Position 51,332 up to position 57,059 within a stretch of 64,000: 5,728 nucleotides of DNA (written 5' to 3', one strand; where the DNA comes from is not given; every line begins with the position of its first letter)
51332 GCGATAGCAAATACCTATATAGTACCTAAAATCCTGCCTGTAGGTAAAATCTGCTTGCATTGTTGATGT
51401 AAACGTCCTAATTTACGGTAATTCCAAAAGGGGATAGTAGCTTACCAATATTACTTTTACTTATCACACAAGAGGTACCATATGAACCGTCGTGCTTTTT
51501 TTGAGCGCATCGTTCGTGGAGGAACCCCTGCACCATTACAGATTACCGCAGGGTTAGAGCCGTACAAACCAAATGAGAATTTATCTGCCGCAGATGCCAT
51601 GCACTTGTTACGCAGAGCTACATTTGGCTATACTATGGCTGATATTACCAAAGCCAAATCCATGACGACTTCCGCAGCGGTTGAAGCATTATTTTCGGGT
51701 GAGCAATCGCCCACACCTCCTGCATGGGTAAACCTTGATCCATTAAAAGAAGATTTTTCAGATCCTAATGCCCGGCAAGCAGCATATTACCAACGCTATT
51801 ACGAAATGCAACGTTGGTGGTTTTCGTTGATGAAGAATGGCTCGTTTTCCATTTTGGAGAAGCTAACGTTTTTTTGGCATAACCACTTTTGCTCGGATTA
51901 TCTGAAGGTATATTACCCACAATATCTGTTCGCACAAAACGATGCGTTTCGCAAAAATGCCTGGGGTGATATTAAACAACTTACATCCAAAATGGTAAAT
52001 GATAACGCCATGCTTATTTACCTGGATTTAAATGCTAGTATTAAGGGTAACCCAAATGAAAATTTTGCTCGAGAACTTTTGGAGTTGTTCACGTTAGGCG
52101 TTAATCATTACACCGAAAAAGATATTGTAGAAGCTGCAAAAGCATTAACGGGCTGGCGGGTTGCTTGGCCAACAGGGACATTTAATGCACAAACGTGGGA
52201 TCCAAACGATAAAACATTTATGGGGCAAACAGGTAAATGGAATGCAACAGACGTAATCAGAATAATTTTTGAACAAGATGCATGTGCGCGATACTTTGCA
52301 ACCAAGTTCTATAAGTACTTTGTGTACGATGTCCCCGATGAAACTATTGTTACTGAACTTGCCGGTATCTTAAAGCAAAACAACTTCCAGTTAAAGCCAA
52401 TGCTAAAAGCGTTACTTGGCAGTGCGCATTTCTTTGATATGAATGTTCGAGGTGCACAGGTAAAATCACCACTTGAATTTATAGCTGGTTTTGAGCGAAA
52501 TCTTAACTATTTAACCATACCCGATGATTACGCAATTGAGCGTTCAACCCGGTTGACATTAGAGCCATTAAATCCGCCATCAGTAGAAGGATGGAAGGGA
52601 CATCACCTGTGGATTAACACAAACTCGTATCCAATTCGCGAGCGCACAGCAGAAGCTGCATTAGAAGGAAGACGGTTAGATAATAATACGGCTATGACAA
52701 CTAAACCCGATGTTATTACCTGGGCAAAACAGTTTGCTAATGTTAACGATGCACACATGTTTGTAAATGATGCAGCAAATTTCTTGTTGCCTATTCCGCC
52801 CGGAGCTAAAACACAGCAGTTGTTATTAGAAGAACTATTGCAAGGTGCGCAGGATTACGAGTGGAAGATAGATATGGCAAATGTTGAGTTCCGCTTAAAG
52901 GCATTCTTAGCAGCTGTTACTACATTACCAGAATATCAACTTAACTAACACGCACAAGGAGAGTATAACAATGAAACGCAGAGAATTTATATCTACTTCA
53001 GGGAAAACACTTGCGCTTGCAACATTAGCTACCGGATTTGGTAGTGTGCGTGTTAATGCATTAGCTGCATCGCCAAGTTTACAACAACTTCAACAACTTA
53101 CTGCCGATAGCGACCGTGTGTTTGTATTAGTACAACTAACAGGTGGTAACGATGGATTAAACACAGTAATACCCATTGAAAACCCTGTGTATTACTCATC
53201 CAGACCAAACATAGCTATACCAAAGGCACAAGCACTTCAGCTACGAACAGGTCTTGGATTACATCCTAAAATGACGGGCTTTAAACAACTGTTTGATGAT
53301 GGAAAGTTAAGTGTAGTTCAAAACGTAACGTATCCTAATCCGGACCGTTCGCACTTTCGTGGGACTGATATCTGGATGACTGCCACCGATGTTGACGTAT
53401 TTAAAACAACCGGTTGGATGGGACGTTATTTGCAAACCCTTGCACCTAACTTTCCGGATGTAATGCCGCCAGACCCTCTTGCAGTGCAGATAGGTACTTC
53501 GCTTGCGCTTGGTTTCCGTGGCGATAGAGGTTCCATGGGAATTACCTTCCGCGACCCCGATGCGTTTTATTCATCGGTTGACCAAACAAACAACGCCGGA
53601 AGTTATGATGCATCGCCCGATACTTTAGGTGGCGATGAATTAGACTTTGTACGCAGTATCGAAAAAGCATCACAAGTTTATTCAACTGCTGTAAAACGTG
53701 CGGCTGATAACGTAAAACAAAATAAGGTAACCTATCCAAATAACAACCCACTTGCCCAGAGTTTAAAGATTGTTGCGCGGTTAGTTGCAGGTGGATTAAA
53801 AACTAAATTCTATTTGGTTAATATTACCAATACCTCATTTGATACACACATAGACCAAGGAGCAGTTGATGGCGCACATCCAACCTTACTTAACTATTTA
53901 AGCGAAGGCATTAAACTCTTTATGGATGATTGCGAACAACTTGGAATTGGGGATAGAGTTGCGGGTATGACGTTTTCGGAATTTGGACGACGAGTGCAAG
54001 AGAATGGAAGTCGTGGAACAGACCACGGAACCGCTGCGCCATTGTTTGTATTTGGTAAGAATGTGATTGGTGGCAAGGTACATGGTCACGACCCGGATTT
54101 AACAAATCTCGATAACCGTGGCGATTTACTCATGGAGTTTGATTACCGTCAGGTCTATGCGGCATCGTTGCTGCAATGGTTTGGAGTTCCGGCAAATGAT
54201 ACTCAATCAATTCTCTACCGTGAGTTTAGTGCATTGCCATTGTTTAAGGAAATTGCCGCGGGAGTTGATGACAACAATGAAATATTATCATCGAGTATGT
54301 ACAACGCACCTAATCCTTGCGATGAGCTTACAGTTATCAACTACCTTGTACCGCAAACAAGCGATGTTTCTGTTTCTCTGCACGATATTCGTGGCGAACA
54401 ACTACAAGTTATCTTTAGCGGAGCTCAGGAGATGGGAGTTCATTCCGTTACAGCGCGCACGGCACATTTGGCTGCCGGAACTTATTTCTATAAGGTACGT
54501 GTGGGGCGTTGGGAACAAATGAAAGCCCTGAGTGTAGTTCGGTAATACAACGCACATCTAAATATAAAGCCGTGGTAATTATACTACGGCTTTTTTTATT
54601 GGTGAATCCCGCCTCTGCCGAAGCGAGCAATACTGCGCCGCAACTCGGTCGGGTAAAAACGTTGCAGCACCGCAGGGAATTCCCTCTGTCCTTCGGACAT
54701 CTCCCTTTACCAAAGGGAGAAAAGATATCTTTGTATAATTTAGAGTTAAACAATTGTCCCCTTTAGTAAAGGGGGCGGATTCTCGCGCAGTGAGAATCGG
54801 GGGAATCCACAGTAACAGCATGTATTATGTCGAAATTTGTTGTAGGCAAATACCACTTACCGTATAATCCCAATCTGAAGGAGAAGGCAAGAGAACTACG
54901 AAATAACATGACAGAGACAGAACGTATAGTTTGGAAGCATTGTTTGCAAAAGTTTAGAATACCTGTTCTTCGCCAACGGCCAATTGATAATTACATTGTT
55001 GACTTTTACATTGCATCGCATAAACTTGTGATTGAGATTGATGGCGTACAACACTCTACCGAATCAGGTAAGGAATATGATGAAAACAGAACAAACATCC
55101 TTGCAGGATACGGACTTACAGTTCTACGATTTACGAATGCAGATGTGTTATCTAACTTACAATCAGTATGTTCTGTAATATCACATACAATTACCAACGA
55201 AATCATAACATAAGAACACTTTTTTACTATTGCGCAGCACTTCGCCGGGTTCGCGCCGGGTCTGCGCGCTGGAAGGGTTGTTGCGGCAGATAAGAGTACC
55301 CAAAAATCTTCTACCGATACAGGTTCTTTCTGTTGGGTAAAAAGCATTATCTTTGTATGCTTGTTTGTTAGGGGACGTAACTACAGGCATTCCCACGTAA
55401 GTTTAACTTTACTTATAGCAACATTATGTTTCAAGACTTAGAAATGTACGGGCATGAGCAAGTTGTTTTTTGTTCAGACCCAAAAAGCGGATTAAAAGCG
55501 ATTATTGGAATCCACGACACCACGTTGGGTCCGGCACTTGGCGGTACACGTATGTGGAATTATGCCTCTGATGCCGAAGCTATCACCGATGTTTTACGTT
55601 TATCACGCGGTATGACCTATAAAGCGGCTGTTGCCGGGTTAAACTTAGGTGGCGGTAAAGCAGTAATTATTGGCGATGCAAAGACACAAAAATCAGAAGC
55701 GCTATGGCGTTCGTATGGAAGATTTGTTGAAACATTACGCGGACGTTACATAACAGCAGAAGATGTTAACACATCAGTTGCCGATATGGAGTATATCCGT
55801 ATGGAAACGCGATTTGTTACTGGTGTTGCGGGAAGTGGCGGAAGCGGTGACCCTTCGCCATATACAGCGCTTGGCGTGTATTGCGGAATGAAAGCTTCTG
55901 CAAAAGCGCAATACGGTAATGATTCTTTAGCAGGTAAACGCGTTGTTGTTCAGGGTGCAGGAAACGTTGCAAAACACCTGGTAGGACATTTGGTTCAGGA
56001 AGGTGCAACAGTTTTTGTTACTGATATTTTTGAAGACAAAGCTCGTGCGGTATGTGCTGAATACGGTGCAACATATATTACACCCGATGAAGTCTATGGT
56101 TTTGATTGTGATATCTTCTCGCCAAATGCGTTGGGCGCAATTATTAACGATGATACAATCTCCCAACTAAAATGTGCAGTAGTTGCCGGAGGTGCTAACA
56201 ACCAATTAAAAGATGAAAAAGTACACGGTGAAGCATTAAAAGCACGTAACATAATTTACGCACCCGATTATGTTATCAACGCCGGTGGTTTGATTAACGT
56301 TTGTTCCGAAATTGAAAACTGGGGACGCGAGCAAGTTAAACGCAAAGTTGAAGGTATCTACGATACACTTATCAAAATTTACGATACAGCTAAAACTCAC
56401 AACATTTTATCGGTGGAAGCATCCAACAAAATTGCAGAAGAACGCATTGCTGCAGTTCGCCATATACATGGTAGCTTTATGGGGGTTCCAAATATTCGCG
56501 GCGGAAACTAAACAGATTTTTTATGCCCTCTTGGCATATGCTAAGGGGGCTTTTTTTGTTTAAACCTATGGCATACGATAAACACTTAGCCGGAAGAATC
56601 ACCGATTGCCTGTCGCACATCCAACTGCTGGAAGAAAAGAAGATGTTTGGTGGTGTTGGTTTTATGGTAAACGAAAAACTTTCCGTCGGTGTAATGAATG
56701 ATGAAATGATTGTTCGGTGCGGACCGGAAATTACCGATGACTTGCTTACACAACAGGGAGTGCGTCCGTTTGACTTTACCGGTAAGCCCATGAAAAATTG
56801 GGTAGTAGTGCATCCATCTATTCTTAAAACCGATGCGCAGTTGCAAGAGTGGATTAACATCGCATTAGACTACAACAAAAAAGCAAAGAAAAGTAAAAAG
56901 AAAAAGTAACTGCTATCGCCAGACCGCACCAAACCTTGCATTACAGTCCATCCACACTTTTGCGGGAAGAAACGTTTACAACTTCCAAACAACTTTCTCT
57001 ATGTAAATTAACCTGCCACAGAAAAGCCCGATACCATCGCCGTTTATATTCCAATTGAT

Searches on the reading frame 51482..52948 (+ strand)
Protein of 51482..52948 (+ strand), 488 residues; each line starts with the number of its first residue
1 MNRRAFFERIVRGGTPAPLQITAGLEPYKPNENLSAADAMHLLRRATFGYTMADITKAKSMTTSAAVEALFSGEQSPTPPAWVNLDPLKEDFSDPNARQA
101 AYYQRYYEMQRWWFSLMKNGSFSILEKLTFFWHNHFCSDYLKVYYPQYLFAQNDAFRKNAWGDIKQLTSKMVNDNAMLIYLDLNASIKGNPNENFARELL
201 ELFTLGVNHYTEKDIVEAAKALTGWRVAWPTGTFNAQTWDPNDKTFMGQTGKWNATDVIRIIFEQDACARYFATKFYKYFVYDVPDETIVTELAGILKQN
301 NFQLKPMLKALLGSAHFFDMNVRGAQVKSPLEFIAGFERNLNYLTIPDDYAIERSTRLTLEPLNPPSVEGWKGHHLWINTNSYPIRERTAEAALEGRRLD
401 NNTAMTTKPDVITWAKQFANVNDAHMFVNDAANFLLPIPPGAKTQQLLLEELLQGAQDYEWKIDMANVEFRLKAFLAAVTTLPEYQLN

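Call 11: search_protein_families(library=pfam, proteins=[window:51482-52948:+])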
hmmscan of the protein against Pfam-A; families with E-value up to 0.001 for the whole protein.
window:51482-52948:+ (488 aa): 1 family
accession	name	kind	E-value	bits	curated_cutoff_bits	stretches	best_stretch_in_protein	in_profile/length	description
PF08811.16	DUF1800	-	1.7e-96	324.4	26.1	1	41-487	1-419/419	Protein of unknown function (DUF1800)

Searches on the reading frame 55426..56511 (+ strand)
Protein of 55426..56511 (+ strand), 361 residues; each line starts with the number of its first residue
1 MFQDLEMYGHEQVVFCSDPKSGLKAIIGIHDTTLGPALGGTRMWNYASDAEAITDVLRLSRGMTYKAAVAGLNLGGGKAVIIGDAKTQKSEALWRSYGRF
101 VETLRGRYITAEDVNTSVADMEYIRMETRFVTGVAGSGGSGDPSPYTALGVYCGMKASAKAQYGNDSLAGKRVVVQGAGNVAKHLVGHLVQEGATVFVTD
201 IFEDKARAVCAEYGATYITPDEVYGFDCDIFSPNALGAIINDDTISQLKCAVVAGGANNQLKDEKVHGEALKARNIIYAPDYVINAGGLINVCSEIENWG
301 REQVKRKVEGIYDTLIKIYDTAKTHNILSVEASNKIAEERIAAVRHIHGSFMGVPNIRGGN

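Call 12: search_protein_families(library=pfam, proteins=[window:55426-56511:+])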
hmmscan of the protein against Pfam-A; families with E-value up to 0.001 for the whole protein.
window:55426-56511:+ (361 aa): 3 families
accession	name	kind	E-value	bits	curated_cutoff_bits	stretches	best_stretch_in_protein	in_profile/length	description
PF02812.23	ELFV_dehydrog_N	-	1.2e-30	106.4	25.3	1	10-129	1-128/129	Glu/Leu/Phe/Val dehydrogenase, dimerisation domain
PF00208.27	ELFV_dehydrog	-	9.2e-21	75.1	23.4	2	213-349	97-241/241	Glutamate/Leucine/Phenylalanine/Valine dehydrogenase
PF01488.26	Shikimate_DH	-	5e-05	23.8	24.3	1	164-217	6-63/138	Shikimate / quinate 5-dehydrogenase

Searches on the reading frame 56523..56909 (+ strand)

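Call 12: search_protein_families(library=pfam, proteins=[window:56523-56909:+])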
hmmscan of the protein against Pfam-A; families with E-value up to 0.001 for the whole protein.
window:56523-56909:+ (128 aa): 1 family
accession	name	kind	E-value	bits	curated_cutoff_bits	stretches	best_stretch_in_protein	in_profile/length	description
PF04993.18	TfoX_N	-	2e-16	60.3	30.1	1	29-116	2-89/91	TfoX N-terminal domain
